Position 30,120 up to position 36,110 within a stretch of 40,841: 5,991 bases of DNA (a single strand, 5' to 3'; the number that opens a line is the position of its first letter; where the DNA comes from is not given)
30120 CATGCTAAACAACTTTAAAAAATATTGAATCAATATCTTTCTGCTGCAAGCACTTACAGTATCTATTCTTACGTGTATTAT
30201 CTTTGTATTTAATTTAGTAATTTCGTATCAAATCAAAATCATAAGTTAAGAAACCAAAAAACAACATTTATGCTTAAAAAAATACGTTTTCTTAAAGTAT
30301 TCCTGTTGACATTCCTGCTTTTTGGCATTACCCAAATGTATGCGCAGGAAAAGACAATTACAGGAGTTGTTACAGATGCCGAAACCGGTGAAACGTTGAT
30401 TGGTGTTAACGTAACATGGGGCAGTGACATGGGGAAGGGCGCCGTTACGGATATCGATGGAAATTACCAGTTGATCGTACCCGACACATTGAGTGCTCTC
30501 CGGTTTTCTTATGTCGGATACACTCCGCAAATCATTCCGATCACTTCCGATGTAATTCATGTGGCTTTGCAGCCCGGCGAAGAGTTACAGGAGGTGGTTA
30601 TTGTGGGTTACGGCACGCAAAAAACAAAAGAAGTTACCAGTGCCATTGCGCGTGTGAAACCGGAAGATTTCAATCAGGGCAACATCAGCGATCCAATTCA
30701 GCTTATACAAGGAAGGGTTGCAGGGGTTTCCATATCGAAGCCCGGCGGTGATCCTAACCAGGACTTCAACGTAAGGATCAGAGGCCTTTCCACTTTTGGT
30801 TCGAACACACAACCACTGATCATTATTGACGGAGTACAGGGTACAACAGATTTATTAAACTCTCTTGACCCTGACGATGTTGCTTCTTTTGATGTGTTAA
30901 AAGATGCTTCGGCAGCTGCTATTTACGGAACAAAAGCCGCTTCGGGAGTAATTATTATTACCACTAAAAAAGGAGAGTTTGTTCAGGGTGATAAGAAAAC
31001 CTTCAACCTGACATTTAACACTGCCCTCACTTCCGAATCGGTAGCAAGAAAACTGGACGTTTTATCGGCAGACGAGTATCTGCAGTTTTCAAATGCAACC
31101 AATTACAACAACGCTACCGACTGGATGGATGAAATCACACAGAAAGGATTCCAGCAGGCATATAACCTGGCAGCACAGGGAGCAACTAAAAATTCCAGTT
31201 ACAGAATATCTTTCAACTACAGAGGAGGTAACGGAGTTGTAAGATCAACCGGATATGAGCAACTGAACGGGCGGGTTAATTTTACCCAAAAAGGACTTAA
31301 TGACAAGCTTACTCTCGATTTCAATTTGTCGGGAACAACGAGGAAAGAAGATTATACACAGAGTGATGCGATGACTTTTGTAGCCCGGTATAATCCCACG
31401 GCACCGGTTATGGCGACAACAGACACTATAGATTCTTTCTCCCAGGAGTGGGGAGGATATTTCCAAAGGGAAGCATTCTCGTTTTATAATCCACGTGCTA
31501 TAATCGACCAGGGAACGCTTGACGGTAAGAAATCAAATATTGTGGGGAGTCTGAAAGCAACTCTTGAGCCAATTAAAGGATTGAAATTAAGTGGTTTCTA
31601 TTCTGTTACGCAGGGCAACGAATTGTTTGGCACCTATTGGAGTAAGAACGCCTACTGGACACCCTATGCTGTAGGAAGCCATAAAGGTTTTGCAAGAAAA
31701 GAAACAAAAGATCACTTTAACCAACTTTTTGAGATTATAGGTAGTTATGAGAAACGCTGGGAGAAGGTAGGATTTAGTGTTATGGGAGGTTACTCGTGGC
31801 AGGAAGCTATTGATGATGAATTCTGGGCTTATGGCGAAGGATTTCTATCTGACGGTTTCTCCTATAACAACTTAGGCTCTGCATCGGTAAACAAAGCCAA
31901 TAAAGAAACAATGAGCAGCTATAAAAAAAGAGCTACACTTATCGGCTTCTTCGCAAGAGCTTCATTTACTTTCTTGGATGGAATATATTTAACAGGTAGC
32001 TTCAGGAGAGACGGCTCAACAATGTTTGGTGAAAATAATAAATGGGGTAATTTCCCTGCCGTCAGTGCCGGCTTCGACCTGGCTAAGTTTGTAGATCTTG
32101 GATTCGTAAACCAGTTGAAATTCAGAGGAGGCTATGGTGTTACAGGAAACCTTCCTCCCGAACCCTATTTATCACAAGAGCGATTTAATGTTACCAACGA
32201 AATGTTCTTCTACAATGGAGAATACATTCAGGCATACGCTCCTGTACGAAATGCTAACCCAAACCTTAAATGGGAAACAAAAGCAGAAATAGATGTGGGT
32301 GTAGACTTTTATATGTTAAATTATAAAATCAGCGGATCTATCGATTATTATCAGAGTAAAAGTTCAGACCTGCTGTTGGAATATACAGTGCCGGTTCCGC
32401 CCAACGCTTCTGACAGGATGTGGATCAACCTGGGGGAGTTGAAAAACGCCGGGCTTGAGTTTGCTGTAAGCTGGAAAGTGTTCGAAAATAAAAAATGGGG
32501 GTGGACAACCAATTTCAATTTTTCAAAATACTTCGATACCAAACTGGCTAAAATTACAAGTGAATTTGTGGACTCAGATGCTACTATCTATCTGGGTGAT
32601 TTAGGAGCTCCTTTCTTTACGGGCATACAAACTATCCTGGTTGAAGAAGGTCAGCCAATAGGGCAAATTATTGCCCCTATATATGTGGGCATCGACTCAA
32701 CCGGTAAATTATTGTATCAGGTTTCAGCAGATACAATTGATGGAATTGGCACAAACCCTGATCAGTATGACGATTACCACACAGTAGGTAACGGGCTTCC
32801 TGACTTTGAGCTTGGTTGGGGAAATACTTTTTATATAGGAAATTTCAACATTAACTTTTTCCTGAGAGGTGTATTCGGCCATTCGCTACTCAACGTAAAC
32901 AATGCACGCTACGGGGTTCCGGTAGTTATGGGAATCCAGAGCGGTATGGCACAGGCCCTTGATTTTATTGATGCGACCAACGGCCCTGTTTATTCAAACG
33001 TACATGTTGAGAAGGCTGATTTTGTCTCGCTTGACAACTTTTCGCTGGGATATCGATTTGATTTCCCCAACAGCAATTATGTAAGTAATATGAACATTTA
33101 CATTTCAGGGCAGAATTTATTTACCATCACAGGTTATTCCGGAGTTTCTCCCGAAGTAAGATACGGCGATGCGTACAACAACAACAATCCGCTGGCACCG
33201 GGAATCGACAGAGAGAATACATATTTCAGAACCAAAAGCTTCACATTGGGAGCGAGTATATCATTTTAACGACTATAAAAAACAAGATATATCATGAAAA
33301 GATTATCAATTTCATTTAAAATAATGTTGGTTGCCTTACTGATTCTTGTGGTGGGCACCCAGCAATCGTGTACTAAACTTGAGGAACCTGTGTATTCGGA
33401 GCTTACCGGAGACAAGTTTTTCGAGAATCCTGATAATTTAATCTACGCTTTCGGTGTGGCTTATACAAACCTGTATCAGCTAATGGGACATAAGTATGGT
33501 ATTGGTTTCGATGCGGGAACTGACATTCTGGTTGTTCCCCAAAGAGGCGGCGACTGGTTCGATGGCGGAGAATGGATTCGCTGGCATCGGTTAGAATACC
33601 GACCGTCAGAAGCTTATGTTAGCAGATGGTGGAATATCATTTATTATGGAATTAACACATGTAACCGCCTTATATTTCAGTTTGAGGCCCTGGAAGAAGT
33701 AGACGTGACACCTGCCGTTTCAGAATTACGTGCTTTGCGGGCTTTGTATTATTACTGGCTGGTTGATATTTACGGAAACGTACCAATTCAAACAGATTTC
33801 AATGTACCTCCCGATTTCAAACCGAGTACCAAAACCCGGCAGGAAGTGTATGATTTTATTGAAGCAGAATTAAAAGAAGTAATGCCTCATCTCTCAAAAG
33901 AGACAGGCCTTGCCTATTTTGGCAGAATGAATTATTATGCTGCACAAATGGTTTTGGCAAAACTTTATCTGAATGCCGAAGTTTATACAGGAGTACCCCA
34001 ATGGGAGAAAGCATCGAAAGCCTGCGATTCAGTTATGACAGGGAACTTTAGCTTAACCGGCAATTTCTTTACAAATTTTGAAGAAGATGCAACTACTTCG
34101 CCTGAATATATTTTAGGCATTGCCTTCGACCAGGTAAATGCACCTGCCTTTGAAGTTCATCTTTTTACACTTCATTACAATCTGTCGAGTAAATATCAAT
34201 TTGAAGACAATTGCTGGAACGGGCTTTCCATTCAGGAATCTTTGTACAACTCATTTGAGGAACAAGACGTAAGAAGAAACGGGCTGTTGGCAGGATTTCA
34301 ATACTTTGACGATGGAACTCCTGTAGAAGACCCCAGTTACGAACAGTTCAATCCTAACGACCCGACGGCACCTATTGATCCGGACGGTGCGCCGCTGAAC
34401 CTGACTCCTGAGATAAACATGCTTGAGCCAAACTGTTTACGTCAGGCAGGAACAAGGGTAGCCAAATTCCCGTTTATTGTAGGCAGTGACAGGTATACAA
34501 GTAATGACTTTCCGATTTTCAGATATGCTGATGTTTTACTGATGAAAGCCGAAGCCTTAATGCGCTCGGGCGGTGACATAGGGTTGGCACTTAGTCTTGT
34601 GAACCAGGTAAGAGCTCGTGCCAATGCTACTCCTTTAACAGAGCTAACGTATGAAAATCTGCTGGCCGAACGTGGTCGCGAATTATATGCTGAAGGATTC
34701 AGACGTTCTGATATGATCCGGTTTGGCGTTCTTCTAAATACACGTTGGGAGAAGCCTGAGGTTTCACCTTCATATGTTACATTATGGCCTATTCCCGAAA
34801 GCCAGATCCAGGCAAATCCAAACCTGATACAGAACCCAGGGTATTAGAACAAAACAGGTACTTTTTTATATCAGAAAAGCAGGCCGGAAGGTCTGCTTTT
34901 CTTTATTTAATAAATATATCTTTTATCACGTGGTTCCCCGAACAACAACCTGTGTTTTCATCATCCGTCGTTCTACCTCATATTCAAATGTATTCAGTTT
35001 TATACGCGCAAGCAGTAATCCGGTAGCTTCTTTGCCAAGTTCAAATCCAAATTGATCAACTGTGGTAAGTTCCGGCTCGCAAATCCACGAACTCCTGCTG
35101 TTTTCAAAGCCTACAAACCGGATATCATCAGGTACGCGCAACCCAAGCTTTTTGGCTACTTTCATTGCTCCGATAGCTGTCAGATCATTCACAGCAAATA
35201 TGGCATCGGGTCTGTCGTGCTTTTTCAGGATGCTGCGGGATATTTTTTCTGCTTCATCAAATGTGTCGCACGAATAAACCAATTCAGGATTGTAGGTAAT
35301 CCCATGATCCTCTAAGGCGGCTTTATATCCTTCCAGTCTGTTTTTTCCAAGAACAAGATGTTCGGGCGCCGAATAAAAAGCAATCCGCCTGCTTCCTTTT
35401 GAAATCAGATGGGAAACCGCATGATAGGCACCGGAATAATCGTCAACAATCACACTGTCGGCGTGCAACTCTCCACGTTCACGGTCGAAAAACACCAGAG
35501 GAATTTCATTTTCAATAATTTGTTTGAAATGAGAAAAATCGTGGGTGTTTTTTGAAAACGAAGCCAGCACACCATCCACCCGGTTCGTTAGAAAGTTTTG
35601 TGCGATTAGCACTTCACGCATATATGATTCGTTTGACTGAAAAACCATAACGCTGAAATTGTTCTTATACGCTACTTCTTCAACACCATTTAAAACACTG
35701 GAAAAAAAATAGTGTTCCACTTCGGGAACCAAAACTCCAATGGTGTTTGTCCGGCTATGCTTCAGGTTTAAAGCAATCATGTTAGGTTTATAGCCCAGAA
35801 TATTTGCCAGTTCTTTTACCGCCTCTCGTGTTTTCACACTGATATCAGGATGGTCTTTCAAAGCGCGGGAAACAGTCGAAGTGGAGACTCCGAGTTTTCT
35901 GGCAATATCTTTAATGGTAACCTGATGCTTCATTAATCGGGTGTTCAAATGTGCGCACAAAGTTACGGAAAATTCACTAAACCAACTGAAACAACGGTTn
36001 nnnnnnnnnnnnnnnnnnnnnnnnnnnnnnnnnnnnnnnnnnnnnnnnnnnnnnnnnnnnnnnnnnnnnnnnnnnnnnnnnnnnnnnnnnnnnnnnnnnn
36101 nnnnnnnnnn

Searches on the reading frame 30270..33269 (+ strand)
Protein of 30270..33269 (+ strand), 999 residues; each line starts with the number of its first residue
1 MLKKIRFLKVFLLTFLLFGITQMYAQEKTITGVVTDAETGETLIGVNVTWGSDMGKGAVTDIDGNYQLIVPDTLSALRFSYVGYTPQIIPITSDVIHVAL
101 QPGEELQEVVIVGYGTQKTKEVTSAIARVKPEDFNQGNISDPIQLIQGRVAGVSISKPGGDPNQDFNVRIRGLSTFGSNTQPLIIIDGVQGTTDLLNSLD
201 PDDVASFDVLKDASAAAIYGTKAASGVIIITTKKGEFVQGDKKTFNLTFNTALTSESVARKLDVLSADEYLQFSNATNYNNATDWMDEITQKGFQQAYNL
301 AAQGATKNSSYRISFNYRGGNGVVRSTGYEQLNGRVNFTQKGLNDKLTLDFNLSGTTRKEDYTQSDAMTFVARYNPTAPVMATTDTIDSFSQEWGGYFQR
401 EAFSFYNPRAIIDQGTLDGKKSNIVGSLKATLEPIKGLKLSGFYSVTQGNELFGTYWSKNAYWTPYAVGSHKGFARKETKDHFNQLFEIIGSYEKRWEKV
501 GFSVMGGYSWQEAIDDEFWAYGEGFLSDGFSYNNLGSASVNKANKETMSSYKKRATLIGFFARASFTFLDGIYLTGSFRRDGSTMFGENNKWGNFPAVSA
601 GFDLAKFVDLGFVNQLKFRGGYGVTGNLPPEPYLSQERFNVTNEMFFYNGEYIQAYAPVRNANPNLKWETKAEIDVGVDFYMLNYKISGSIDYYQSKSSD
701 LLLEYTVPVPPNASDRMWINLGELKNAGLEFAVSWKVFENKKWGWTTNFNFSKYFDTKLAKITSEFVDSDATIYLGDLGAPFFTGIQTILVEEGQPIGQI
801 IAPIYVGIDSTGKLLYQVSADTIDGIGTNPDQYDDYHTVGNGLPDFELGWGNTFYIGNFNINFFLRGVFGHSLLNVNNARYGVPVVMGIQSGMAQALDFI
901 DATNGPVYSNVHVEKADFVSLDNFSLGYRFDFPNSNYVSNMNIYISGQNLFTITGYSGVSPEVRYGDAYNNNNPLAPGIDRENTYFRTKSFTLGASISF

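Call 6: search_protein_families(library=pfam, proteins=[window:30270-33269:+], max_evalue=0.001)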
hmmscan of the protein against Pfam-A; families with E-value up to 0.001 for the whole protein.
window:30270-33269:+ (999 aa): 3 families
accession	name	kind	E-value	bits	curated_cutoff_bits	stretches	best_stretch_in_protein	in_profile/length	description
PF00593.30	TonB_dep_Rec_b-barrel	-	1.3e-17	65.3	27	1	438-758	80-351/436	TonB dependent receptor-like, beta-barrel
PF07715.20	Plug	-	1.4e-15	58.2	23.9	1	119-227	2-107/107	TonB-dependent Receptor Plug Domain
PF13715.12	CarbopepD_reg_2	-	3.5e-14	53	32.2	1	30-110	1-87/88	CarboxypepD_reg-like domain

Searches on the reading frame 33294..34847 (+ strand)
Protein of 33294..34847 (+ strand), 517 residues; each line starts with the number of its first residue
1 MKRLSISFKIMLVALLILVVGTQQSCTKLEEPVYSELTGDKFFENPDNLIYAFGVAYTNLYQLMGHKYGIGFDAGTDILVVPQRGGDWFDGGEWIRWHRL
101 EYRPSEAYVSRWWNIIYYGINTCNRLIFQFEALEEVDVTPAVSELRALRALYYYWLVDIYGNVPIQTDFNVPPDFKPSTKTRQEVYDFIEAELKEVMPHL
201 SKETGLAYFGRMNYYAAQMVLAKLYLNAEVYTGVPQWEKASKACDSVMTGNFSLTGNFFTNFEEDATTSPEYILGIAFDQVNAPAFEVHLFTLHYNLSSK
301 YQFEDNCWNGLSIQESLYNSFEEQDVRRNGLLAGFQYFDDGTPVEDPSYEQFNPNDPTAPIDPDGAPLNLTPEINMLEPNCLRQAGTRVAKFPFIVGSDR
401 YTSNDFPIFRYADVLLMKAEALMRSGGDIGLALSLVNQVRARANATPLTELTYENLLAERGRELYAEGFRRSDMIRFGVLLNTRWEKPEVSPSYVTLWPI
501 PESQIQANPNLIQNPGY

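Call 6: search_protein_families(library=pfam, proteins=[window:33294-34847:+], max_evalue=0.001)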
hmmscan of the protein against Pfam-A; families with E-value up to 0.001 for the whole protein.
window:33294-34847:+ (517 aa): 3 families
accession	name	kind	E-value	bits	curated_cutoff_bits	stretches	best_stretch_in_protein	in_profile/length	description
PF07980.17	SusD_RagB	-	2.6e-29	103.2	23.1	1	399-517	149-297/297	SusD family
PF14322.12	SusD-like_3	-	1.4e-16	61.8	27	1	100-226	65-191/191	Starch-binding associating with outer membrane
PF12771.13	SusD-like_2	-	3e-06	26.8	27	1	102-205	50-155/415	Starch-binding associating with outer membrane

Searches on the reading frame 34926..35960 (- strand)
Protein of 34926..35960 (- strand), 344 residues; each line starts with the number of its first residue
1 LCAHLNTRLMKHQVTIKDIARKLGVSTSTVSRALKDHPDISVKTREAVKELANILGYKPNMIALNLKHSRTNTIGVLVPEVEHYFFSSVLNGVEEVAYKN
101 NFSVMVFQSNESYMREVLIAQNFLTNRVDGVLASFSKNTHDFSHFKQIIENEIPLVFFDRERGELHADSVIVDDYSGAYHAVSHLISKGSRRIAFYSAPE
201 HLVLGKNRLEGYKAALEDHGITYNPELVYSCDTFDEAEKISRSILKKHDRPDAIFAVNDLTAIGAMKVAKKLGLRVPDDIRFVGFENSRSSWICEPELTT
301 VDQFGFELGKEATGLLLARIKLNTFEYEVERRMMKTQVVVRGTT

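Call 6: search_protein_families(library=pfam, proteins=[window:34926-35960:-], max_evalue=0.001)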
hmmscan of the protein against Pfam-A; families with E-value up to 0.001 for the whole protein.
window:34926-35960:- (344 aa): 13 families
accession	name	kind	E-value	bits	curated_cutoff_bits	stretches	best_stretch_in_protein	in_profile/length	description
PF13377.12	Peripla_BP_3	-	2.2e-29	103.1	26.5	1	182-344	1-167/167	Periplasmic binding protein-like domain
PF00532.27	Peripla_BP_1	-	6.1e-28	98.5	22.2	1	72-324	2-262/281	Periplasmic binding proteins and sugar binding domain of LacI family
PF13407.12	Peripla_BP_4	-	3.9e-18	66.4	35.1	1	74-288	1-219/258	Periplasmic binding protein domain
PF00356.27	LacI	-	2.2e-15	56.6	27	1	15-60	1-46/46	Bacterial regulatory proteins, lacI family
PF13542.12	HTH_Tnp_ISL3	-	5.5e-06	26.2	27.4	1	9-37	23-50/51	Helix-turn-helix domain of transposase family ISL3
PF13936.12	HTH_38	-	2.8e-05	24.2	27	1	10-35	17-42/44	Helix-turn-helix domain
PF13384.12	HTH_23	-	3.2e-05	24.1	24.6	1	9-36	13-40/50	Homeodomain-like domain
PF08279.18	HTH_11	-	8.6e-05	22.8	25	1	9-35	9-37/55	HTH domain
PF01381.28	HTH_3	-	0.00015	22.2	23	1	11-59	7-52/55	Helix-turn-helix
PF12802.13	MarR_2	-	0.00021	21.8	27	1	11-35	16-42/61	MarR family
PF09048.16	Cro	-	0.00045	20.6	32.7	0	18-45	17-44/59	Cro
PF13412.12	HTH_24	-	0.00067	19.6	21.9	0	14-35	18-39/48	Winged helix-turn-helix DNA-binding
PF04967.18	HTH_10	-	0.00093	19.4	23.1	0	12-35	22-45/53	HTH DNA binding domain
